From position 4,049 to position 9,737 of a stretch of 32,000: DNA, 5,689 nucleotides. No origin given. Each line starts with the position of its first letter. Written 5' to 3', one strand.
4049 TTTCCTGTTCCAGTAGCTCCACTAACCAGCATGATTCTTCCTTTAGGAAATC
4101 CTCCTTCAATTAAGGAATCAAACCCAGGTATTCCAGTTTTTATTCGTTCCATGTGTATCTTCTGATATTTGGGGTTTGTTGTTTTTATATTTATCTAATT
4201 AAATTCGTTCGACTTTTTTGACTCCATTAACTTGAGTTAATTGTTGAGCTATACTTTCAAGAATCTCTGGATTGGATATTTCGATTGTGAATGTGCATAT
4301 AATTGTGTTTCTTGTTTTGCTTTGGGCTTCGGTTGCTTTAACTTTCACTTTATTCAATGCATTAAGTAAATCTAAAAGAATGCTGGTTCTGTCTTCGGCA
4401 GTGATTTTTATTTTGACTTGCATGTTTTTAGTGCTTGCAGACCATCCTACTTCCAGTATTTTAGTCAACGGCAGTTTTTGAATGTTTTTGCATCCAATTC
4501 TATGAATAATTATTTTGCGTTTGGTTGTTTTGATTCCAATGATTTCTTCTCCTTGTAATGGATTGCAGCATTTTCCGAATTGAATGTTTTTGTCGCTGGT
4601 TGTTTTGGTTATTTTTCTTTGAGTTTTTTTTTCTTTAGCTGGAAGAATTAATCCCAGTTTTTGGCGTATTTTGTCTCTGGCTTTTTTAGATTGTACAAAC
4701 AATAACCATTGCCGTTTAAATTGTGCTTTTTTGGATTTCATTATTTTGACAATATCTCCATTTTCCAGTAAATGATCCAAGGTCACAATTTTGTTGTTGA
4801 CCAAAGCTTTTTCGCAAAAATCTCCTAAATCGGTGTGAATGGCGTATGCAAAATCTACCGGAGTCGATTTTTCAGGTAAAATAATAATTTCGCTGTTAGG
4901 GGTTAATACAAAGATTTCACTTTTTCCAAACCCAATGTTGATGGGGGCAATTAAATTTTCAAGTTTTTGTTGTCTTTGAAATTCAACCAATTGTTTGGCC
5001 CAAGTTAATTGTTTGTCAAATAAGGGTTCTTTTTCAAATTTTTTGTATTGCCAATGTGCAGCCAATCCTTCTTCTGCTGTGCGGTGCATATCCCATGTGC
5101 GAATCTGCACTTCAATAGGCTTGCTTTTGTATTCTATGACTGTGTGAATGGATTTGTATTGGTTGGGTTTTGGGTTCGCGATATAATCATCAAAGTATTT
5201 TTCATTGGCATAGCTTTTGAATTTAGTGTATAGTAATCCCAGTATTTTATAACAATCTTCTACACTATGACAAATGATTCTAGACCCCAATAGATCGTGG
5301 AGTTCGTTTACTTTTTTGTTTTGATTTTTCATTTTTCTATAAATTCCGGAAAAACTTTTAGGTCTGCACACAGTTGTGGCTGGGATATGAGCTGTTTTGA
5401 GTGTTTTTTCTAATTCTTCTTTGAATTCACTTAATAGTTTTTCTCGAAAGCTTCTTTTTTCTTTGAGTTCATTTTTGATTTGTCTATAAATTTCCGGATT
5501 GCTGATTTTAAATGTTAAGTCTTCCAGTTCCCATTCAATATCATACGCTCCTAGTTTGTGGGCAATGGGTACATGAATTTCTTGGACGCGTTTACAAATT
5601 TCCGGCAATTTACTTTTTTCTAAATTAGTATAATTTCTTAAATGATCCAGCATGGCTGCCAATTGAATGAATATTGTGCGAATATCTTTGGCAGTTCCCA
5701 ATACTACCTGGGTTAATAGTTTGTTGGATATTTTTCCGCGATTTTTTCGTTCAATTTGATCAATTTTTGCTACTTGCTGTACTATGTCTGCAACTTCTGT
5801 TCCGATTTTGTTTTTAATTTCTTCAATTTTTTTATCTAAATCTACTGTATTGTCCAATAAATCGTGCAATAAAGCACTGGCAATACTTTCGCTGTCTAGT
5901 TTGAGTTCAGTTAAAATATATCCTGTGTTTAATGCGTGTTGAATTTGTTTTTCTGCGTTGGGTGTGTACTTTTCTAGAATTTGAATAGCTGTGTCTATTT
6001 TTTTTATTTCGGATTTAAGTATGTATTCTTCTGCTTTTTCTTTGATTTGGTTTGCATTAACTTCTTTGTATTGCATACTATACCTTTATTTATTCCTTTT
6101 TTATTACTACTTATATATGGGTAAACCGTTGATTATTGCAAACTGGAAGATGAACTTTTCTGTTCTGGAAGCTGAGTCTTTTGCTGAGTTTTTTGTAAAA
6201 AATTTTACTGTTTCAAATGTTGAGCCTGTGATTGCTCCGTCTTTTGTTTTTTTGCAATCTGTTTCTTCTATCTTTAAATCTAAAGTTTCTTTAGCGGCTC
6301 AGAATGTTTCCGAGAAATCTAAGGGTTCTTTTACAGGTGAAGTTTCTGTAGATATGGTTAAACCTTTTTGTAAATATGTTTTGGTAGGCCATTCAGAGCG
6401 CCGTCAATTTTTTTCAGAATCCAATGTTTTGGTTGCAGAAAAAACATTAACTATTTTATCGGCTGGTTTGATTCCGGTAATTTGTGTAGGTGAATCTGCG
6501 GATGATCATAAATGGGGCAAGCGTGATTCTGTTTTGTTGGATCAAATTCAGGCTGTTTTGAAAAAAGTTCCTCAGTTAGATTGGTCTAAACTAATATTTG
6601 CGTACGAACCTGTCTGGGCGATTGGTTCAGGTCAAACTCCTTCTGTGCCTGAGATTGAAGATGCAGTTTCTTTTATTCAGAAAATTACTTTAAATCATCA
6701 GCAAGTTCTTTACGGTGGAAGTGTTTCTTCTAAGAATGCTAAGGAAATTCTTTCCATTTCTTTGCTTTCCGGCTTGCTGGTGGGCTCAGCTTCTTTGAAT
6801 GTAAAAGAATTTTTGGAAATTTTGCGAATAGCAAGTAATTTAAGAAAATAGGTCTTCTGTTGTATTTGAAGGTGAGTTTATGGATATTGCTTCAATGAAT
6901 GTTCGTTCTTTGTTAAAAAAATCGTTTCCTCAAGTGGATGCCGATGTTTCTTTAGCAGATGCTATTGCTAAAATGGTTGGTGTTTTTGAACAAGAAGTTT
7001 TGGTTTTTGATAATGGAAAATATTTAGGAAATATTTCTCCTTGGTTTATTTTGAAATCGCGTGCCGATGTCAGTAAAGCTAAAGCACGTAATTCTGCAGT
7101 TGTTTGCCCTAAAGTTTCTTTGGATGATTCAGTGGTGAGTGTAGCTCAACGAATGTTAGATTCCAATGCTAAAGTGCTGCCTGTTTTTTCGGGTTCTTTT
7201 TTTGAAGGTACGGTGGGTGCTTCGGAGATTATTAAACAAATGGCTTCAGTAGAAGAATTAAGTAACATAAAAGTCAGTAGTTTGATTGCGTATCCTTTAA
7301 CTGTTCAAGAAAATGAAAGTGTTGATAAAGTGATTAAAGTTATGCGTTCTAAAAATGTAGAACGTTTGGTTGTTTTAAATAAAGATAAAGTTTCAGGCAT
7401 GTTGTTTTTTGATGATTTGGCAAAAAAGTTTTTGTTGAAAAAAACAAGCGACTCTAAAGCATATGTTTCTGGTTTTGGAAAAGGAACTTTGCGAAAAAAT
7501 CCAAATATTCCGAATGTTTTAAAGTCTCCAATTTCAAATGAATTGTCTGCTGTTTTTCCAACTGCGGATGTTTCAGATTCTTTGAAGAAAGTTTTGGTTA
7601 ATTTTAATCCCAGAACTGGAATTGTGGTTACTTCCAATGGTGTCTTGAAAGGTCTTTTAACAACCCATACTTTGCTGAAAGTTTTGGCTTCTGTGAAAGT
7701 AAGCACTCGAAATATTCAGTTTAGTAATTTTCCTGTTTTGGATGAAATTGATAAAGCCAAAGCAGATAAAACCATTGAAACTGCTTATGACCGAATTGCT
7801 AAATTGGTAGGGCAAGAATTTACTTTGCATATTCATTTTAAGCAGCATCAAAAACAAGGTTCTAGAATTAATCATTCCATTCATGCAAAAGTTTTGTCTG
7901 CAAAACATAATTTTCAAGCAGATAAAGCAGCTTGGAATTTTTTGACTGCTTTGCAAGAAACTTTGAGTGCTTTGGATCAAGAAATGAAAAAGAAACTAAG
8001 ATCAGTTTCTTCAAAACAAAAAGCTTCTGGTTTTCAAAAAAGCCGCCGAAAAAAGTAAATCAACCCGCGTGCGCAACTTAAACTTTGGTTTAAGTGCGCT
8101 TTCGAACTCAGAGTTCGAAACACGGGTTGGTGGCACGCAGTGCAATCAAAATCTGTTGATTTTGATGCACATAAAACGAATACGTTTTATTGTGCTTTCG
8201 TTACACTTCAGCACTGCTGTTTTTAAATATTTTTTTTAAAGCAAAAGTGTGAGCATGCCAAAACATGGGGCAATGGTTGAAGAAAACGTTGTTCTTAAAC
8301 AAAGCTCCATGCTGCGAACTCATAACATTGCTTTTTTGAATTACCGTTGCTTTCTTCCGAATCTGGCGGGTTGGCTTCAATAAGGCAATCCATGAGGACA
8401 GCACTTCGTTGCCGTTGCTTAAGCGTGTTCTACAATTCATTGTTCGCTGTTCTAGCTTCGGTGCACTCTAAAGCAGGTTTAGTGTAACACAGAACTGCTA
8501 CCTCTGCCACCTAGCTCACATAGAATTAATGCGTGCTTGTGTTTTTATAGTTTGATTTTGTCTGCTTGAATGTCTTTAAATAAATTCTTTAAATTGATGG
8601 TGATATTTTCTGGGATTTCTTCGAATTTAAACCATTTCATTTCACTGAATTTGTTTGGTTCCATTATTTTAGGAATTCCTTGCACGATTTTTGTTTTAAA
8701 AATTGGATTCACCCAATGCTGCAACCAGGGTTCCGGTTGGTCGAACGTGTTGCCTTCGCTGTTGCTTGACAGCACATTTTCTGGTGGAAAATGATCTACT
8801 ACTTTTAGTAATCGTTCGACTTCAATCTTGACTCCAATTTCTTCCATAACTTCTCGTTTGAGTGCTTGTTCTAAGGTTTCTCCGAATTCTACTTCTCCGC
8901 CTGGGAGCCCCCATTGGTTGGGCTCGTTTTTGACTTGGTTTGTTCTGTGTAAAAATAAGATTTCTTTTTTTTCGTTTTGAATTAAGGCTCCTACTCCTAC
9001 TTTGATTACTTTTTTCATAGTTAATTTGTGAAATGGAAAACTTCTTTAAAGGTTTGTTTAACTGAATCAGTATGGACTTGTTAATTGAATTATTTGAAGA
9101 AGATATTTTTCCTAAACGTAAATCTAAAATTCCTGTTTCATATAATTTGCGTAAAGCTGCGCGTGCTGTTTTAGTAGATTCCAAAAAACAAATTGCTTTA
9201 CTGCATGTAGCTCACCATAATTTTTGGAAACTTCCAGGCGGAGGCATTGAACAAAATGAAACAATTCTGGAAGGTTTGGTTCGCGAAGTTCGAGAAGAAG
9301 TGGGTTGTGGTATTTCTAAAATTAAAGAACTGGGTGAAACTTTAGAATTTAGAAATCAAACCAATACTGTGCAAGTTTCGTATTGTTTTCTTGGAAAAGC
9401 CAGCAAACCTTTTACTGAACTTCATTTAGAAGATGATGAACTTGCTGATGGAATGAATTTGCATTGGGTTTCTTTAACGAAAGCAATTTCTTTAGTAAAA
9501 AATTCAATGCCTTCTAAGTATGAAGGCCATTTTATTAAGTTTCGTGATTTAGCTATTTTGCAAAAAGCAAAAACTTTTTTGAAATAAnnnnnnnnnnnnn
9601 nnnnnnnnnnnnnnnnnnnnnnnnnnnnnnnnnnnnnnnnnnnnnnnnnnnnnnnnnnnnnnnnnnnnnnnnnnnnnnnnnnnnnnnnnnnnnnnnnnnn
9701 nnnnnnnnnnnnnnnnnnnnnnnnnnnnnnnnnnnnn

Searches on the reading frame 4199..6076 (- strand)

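Call 79: search_protein_families(library=pfam, proteins=[window:4199-6076:-], max_evalue=0.001)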
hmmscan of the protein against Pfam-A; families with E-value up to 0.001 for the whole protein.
window:4199-6076:- (625 aa): 5 families
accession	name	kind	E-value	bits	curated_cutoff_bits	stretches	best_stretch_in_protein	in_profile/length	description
PF04607.23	RelA_SpoT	-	2.2e-35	121.8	27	1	238-346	2-110/113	Region found in RelA / SpoT proteins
PF13328.12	HD_4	-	7.9e-25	87.9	27.2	1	35-177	11-155/156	HD domain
PF02824.27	TGS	-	4.6e-18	65.5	22.2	1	388-447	1-60/60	TGS domain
PF13291.12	ACT_4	-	5.5e-12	46.6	27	1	550-624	3-80/80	ACT domain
PF22754.3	bHLH-TF_ACT-like_plant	-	9.8e-05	22.9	27.6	1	549-604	6-62/75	Plant bHLH transcription factor, ACT-like domain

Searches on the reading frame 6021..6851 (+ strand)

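Call 79: search_protein_families(library=pfam, proteins=[window:6021-6851:+], max_evalue=0.001)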
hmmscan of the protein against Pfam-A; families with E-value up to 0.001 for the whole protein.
window:6021-6851:+ (276 aa): 1 family
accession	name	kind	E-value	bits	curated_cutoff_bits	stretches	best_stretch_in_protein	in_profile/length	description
PF00121.24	TIM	-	4.9e-73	246.1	20.1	1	36-270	1-244/245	Triosephosphate isomerase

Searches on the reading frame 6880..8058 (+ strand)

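Call 79: search_protein_families(library=pfam, proteins=[window:6880-8058:+], max_evalue=0.001)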
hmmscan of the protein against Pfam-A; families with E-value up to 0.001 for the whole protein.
window:6880-8058:+ (392 aa): 1 family
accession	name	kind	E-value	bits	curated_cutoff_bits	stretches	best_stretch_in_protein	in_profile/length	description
PF00571.33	CBS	-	2.9e-18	66.4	24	1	139-183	9-54/57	CBS domain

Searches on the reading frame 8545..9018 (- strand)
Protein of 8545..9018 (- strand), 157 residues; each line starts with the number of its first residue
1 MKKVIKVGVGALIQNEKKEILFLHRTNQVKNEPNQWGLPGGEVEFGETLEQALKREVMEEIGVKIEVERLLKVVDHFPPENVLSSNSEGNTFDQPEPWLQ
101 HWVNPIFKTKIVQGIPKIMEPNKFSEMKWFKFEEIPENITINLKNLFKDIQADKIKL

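Call 20: search_protein_families(library=pfam, proteins=[window:8545-9018:-], max_evalue=0.01)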
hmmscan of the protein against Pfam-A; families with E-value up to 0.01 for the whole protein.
window:8545-9018:- (157 aa): 3 families
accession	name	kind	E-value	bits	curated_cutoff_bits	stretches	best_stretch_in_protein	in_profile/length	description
PF00293.34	NUDIX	-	5.2e-23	82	21.1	1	6-147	3-131/134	NUDIX domain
PF14815.12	NUDIX_4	-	0.00037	20.7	35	1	12-76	4-63/113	NUDIX domain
PF22327.2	Nudt16-like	-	0.00042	20.7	27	1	36-68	35-68/161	U8 snoRNA-decapping enzyme-like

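Call 30: search_solved_structures(query=window:8545-9018:-, show_alignments=3, max_evalue=0.00001)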
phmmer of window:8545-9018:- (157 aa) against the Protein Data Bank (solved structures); distinct sequences matched with E-value up to 0.00001: 26.
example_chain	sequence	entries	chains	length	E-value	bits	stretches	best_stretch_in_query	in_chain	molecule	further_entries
4dyw_A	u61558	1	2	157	1.7e-17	67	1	6-141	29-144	MutT/NUDIX family protein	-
5gp0_E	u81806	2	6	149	8.2e-12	48.5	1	7-147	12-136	Nudix hydrolase 1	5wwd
6dby_A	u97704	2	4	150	8.4e-12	48.5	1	7-147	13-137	Nudix hydrolase 1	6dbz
6fl4_A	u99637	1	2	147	8.5e-12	48.5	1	7-147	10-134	Nudix hydrolase 1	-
5wy6_E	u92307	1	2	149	3.7e-11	46.4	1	7-147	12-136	Nudix hydrolase 1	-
4kyx_A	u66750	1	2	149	1.3e-10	44.6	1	6-148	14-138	ADP-ribose pyrophosphatase MutT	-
3id9_A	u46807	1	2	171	1.3e-09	41.4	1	10-76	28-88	MutT/NUDIX family protein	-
3grn_A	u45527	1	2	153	3.5e-09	40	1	5-65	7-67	MutT related protein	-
1mut_A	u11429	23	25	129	2e-08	37.5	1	4-80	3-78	NUCLEOSIDE TRIPHOSPHATE PYROPHOSPHOHYDROLASE | Mutator mutT protein | 7,8-dihydro-8-oxoguanine-triphosphatase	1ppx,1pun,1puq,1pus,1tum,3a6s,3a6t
3smd_A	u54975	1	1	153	1.3e-07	34.9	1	7-70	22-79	MutT/NUDIX family protein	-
4v14_A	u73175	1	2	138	1.6e-07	34.5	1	5-74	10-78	MUTATOR MUTT PROTEIN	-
3gg6_A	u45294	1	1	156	1.9e-07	34.3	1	9-78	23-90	Nucleoside diphosphate-linked moiety X motif 18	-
7syc_A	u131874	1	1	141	2.4e-07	34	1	4-82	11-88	7,8-dihydro-8-oxoguanine-triphosphatase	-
3gwy_A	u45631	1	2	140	4.1e-07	33.3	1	31-80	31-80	Putative CTP pyrophosphohydrolase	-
3ees_A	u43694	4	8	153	4.6e-07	33.1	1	30-75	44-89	Probable pyrophosphohydrolase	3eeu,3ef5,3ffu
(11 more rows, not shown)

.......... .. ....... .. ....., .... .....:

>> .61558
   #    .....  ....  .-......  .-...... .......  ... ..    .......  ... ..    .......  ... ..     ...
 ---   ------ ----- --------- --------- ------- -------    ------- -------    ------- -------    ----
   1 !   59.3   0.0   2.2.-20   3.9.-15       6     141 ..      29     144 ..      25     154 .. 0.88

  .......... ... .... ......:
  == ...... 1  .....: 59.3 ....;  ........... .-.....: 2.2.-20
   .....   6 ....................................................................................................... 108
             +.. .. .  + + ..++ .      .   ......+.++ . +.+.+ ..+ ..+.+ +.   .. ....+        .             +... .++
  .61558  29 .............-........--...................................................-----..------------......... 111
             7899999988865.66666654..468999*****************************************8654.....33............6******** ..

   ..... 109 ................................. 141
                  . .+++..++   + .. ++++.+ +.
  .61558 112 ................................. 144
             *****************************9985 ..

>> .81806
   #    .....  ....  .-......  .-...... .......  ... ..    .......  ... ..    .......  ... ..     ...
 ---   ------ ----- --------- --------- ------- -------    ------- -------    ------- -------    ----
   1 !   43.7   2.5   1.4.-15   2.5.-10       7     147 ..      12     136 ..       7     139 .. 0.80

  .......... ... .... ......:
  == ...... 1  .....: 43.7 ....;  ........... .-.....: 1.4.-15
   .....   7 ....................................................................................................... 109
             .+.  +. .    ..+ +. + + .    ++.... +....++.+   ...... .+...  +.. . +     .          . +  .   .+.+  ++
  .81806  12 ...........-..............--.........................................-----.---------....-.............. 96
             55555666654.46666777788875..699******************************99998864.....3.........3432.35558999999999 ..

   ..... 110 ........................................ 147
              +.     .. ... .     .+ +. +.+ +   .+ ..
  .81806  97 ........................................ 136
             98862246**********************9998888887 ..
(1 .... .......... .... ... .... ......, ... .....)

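Call 35: find_homologous_proteins(query=window:8545-9018:-, max_evalue=1e-10)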
Query window:8545-9018:- (157 aa): 33 proteins with E <= 1e-10 among 99 candidates.
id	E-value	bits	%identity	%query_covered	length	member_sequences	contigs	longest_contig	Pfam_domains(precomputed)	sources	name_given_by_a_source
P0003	1.5e-97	342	100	100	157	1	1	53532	PF00293.35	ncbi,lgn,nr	ncbi:MAG: NUDIX domain-containing protein [Candidatus Diapherotrites archaeon]|nr:NUDIX domain-conta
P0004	3.7e-70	253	72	100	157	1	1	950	PF00293.35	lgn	-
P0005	1.2e-53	199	64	100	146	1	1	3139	PF00293.35,PF14815.13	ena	-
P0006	3.7e-39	152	52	97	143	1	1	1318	PF00293.35,PF14815.13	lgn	-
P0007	4.6e-39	152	54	97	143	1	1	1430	PF00293.35,PF14815.13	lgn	-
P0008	2.2e-37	146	47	93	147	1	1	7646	PF00293.35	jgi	-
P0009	5.7e-37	145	50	92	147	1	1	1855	PF00293.35,PF14815.13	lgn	-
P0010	7.4e-37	145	47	98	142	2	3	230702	PF00293.35,PF14815.13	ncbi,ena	-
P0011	1.1e-36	144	47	98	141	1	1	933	PF00293.35,PF14815.13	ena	-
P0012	1.1e-36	144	48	99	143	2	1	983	PF00293.35,PF14815.13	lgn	-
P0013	2.3e-35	140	45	98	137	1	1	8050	PF00293.35,PF14815.13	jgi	jgi:mutator protein MutT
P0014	7.9e-35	138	46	91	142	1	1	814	PF00293.35,PF14815.13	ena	-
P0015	2.5e-33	133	46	98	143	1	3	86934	PF00293.35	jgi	-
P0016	2.5e-33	133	46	99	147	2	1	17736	PF00293.35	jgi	-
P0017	2.8e-33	133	48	85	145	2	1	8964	PF00293.35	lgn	-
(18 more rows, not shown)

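Call 37: find_encoding_contigs(protein=P0004, flank=10000)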
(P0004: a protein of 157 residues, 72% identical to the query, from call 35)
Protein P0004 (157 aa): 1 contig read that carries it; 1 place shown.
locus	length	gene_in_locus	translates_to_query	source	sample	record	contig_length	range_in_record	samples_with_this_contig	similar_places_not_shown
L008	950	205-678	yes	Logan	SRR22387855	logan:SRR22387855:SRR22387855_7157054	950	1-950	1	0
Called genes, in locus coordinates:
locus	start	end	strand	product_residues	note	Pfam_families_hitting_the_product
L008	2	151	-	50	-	?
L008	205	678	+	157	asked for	PF00293:NUDIX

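Call 38: find_encoding_contigs(protein=P0005, flank=10000)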
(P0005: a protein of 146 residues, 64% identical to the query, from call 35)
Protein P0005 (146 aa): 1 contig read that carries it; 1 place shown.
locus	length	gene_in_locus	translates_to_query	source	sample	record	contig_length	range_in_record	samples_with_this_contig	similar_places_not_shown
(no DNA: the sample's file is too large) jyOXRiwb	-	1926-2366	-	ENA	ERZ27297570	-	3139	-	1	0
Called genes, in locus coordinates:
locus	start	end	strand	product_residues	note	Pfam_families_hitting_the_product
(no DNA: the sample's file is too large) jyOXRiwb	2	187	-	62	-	?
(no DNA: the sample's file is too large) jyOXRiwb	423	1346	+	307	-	PF00291:PALP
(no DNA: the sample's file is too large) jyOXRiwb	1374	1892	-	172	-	PF00293:NUDIX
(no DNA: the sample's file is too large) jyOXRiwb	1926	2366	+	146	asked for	PF00293:NUDIX, PF14815:NUDIX_4 (weak)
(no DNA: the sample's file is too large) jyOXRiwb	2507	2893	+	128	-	-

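Call 94: predict_structure(alignment_id=A2)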
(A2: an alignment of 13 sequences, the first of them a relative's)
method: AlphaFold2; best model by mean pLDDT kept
length: 157 residues; sequences in the alignment: 13
mean_pLDDT: 87.5   pTM: 0.82
mean pLDDT of the five models: 87.5, 86.2, 86.1, 85.4, 84.9
residues with pLDDT >= 90: 112; 70-90: 20; 50-70: 13; < 50: 12
segments of 3 or more residues with pLDDT < 50: 84-95
pLDDT, mean of each block of 10 residues (from residue 1): 80 97 93 93 95 98 98 82 47 54 94 98 97 94 90 91
secondary structure, 60 per line:
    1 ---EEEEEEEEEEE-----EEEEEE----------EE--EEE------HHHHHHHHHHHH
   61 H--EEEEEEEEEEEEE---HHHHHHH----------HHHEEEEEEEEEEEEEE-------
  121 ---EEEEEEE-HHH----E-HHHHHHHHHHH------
elements in order: E4-14 E20-25 E40-42 H49-61 E64-76 H80-86 E100-113 E124-130 H141-151

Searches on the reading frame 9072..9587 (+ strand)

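Call 79: search_protein_families(library=pfam, proteins=[window:9072-9587:+], max_evalue=0.001)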
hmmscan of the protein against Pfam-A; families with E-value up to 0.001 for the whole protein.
window:9072-9587:+ (171 aa): 1 family
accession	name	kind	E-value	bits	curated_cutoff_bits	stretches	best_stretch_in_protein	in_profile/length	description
PF00293.34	NUDIX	-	1.1e-15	58.2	21.1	1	27-141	3-119/134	NUDIX domain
